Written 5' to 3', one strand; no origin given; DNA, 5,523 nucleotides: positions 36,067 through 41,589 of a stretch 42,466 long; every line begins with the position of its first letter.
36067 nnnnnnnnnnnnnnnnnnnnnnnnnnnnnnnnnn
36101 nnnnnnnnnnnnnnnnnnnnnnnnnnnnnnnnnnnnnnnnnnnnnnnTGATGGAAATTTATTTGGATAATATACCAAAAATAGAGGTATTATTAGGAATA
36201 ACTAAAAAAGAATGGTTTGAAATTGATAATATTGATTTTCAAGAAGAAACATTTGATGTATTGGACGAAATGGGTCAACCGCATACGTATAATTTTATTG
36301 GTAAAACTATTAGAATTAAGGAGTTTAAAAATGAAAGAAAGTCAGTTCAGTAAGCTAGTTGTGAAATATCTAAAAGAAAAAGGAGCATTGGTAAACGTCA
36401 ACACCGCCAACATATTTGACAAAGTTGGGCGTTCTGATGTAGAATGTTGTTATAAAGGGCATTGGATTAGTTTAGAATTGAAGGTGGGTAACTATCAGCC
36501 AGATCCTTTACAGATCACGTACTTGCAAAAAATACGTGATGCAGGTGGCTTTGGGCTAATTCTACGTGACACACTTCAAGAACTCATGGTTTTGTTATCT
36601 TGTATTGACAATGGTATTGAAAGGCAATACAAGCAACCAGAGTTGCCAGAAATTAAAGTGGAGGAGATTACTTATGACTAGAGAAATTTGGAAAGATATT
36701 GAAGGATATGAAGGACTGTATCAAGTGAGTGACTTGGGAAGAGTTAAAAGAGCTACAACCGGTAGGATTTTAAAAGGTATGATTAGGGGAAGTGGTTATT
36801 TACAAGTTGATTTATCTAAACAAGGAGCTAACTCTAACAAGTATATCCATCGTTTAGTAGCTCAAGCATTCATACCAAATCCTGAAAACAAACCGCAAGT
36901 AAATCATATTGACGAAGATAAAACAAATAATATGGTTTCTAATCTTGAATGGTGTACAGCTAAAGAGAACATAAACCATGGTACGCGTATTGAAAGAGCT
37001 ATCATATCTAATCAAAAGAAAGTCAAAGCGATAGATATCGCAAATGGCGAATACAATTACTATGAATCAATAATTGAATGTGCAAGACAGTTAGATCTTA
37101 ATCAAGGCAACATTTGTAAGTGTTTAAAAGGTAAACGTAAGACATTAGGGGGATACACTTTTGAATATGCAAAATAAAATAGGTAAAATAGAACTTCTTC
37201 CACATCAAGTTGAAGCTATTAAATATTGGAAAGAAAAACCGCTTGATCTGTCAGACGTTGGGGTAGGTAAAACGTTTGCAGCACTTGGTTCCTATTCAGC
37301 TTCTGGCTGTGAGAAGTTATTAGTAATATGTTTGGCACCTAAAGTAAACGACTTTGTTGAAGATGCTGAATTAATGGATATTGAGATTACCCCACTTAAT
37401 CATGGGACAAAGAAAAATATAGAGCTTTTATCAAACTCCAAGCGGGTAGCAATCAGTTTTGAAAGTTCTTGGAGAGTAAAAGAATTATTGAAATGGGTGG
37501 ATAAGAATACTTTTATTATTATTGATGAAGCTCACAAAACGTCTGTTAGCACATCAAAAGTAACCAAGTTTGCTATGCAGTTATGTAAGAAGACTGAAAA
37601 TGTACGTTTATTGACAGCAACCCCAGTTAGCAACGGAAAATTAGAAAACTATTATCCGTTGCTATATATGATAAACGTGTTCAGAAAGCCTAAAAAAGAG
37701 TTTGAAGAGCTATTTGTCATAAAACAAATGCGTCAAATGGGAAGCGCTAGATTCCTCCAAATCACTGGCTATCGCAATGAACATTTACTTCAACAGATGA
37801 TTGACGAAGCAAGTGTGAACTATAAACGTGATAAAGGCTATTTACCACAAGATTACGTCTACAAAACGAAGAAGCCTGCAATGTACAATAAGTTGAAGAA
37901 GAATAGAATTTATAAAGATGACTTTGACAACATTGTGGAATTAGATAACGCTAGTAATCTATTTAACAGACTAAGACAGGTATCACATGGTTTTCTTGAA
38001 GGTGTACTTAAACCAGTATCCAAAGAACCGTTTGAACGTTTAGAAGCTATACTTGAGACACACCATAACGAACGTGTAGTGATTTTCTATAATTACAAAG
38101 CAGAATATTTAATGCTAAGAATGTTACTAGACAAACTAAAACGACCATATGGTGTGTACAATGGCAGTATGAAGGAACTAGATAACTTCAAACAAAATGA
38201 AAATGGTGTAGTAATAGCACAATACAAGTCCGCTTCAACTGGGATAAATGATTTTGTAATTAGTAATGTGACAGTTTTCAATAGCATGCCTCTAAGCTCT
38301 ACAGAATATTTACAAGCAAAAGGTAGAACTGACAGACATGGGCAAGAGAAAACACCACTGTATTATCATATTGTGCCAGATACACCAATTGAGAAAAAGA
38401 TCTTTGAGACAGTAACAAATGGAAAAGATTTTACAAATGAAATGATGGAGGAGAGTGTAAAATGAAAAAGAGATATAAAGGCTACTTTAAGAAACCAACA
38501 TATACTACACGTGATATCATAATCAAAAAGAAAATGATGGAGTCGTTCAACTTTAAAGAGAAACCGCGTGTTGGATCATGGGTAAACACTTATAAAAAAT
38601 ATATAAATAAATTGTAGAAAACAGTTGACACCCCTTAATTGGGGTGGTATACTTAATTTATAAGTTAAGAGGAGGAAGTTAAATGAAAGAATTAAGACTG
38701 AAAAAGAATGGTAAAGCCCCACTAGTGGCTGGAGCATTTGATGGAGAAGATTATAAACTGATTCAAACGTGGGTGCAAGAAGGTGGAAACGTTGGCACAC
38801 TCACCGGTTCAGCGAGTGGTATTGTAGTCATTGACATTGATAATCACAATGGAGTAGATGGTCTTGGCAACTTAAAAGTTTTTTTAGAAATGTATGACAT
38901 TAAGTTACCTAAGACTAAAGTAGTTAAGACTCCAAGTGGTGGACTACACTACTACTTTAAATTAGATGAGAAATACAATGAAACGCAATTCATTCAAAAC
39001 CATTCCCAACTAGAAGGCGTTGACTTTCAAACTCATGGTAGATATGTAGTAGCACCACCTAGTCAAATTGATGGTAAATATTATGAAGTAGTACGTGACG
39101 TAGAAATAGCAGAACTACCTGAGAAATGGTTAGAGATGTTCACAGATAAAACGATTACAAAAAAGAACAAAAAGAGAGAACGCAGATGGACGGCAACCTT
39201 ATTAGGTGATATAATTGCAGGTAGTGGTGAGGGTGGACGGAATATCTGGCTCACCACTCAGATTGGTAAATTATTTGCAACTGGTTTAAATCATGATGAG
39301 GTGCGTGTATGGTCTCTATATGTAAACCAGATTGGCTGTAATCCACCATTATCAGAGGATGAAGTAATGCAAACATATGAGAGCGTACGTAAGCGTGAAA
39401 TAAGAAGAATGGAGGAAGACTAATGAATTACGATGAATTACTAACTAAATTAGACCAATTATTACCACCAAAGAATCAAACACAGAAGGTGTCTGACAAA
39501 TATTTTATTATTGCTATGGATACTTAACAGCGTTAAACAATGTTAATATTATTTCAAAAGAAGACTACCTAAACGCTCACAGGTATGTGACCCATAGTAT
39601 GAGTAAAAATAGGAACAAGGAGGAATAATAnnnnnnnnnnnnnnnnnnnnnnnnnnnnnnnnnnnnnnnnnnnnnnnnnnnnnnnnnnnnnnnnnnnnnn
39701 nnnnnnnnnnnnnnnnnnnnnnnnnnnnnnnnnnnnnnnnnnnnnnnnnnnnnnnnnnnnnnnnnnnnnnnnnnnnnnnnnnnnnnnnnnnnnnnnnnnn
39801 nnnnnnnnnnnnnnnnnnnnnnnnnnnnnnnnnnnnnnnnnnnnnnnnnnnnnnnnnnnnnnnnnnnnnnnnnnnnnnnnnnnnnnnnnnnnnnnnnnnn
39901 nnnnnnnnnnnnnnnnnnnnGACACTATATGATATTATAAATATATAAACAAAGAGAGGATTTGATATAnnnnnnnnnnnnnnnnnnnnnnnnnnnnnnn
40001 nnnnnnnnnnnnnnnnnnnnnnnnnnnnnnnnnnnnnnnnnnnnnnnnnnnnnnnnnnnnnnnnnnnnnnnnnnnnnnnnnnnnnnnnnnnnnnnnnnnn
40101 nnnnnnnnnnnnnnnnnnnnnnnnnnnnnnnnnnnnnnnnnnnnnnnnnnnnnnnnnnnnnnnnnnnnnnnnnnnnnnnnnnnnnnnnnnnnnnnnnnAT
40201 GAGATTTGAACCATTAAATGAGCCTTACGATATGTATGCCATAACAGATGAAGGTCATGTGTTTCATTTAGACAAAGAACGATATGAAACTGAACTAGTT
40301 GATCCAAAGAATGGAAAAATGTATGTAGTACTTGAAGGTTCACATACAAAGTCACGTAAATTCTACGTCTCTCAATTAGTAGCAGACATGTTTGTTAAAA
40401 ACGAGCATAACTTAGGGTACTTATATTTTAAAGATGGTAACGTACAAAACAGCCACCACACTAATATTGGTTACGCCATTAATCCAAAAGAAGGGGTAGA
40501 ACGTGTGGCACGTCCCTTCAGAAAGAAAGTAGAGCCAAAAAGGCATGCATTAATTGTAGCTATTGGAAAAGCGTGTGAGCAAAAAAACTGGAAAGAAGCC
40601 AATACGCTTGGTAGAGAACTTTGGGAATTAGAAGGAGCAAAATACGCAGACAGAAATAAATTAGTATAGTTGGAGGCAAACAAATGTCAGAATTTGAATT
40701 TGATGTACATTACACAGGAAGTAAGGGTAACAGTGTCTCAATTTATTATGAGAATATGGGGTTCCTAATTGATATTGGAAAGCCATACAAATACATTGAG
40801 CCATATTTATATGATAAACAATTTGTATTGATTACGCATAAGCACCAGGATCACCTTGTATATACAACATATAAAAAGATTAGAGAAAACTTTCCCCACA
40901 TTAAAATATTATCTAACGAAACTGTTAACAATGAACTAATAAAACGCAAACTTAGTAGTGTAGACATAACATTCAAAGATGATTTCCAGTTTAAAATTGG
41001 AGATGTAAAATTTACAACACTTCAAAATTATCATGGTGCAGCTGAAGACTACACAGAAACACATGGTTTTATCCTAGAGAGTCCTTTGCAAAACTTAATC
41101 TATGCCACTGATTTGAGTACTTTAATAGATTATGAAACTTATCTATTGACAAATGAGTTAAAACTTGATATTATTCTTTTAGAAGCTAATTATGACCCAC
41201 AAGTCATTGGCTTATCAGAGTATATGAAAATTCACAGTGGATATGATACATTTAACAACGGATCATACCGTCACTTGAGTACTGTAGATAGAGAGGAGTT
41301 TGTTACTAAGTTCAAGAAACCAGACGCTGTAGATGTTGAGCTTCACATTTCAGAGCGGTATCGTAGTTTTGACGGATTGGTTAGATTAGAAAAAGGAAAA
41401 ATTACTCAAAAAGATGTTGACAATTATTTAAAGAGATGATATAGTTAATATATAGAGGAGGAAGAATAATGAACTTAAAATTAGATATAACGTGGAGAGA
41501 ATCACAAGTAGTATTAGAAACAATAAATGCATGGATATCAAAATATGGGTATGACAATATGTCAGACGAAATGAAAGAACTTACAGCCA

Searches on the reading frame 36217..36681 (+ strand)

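Call 62: search_protein_families(library=phrogs, proteins=[window:36217-36681:+], max_evalue=0.00001)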
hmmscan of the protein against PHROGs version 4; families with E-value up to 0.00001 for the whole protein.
window:36217-36681:+ (154 aa): 1 family
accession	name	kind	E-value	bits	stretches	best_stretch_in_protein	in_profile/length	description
phrog_93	-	DNA, RNA and nucleotide metabolism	2.2e-17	63.9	1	37-151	350-461/613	endonuclease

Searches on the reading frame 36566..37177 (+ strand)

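Call 62: search_protein_families(library=phrogs, proteins=[window:36566-37177:+], max_evalue=0.00001)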
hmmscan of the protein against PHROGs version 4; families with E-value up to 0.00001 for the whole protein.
window:36566-37177:+ (203 aa): 16 families
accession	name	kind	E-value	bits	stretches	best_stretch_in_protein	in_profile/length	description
phrog_59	-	DNA, RNA and nucleotide metabolism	3.9e-55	188.9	1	33-199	131-282/423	HNH endonuclease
phrog_959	-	DNA, RNA and nucleotide metabolism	2e-42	145.2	1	37-154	3-120/138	HNH endonuclease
phrog_1492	-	DNA, RNA and nucleotide metabolism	1.8e-31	110.7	1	37-138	42-158/414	HNH endonuclease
phrog_20162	-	DNA, RNA and nucleotide metabolism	1.4e-18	68.1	1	129-202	9-82/88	HNH endonuclease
phrog_37683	-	unknown function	3.5e-17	63.4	1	50-142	119-211/279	-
phrog_99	-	DNA, RNA and nucleotide metabolism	6.6e-11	43.5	1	26-137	92-203/383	HNH endonuclease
phrog_15471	-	DNA, RNA and nucleotide metabolism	3.6e-08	34.4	1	75-145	15-88/183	HNH endonuclease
phrog_17657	-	DNA, RNA and nucleotide metabolism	3.6e-08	34.4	1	50-130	78-165/168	HNH endonuclease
phrog_21964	-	DNA, RNA and nucleotide metabolism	8.3e-08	33.1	1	71-152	143-225/244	HNH endonuclease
phrog_3855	-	DNA, RNA and nucleotide metabolism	8.8e-07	30.4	1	149-201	4-56/115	HTH DNA binding protein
phrog_14913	-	DNA, RNA and nucleotide metabolism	3.8e-06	28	1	91-139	39-85/149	HNH endonuclease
phrog_4538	-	unknown function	4.9e-06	26.7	0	144-201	391-446/447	-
phrog_21800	-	unknown function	6.2e-06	27.1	0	40-62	2-24/63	-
phrog_826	-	DNA, RNA and nucleotide metabolism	8.9e-06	26.5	0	76-141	95-160/281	HNH endonuclease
phrog_2081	-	DNA, RNA and nucleotide metabolism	9.5e-06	26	0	121-202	174-251/433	HNH endonuclease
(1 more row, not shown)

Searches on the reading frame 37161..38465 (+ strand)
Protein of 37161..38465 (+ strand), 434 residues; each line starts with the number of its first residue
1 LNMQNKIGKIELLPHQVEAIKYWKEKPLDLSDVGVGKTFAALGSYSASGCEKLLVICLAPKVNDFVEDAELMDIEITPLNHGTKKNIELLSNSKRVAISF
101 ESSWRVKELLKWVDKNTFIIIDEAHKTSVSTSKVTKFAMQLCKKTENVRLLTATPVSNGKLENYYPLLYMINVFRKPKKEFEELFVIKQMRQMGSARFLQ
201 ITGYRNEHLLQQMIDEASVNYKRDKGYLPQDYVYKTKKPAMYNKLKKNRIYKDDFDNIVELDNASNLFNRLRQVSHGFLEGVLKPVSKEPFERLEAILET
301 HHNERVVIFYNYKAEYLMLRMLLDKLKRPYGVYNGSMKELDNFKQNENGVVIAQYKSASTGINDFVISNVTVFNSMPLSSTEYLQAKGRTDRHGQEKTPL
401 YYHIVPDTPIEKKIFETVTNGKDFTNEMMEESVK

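Call 62: search_protein_families(library=phrogs, proteins=[window:37161-38465:+], max_evalue=0.00001)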
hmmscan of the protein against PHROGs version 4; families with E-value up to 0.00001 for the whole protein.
window:37161-38465:+ (434 aa): 3 families
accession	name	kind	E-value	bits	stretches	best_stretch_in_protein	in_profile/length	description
phrog_62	-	DNA, RNA and nucleotide metabolism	1.4e-86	292.3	1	4-431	689-1135/1881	DNA helicase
phrog_16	-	DNA, RNA and nucleotide metabolism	6e-14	52.2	1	7-396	268-589/986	DNA helicase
phrog_11354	-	unknown function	2.2e-06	28.4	1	336-433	12-108/116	-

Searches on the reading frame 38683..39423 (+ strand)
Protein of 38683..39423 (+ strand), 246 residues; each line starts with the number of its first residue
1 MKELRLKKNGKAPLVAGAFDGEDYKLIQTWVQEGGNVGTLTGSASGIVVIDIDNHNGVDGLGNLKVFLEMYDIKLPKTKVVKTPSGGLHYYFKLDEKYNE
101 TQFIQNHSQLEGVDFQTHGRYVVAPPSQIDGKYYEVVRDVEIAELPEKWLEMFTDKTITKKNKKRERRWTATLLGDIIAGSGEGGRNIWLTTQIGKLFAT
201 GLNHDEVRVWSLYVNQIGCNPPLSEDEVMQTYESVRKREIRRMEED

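Call 15: search_protein_families(library=phrogs, proteins=[window:38683-39423:+], max_evalue=0.001)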
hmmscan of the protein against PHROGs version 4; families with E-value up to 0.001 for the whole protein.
window:38683-39423:+ (246 aa): 6 families
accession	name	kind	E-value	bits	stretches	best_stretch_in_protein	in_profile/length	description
phrog_695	-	DNA, RNA and nucleotide metabolism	6.7e-44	151.7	1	2-245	21-274/704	DNA polymerase/primase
phrog_1156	-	DNA, RNA and nucleotide metabolism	2.5e-21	76.9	1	5-173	29-221/855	DNA primase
phrog_3022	-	DNA, RNA and nucleotide metabolism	1.1e-15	58.1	1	16-160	54-186/788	DNA primase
phrog_906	-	DNA, RNA and nucleotide metabolism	5.7e-15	56.1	1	33-171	110-262/872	DNA polymerase/primase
phrog_5852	-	DNA, RNA and nucleotide metabolism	2.3e-14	54.3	1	22-138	121-230/242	DNA polymerase/primase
phrog_5177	-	DNA, RNA and nucleotide metabolism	6.2e-05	22.1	0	160-239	213-291/876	DNA polymerase/primase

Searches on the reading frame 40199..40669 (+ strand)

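Call 62: search_protein_families(library=phrogs, proteins=[window:40199-40669:+], max_evalue=0.00001)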
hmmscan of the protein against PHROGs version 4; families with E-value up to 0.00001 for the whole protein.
window:40199-40669:+ (156 aa): 2 families
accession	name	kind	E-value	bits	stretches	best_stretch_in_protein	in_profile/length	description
phrog_959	-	DNA, RNA and nucleotide metabolism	3.7e-11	43.9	1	7-104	12-108/138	HNH endonuclease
phrog_59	-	DNA, RNA and nucleotide metabolism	1.4e-09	38.8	1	3-92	140-225/423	HNH endonuclease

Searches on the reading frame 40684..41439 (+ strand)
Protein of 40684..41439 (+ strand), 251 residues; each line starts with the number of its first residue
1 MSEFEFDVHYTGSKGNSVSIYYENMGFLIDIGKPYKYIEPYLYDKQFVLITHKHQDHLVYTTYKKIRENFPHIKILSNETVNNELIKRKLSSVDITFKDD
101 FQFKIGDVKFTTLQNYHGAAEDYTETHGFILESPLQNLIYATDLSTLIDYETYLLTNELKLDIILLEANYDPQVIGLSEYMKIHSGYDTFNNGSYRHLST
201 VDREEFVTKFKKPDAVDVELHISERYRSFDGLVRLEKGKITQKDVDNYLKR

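Call 62: search_protein_families(library=phrogs, proteins=[window:40684-41439:+], max_evalue=0.00001)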
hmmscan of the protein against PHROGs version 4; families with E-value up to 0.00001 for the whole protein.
window:40684-41439:+ (251 aa): 1 family
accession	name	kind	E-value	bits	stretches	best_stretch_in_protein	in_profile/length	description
phrog_392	-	other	6.4e-49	168.3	1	2-245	4-244/348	metal-dependent hydrolase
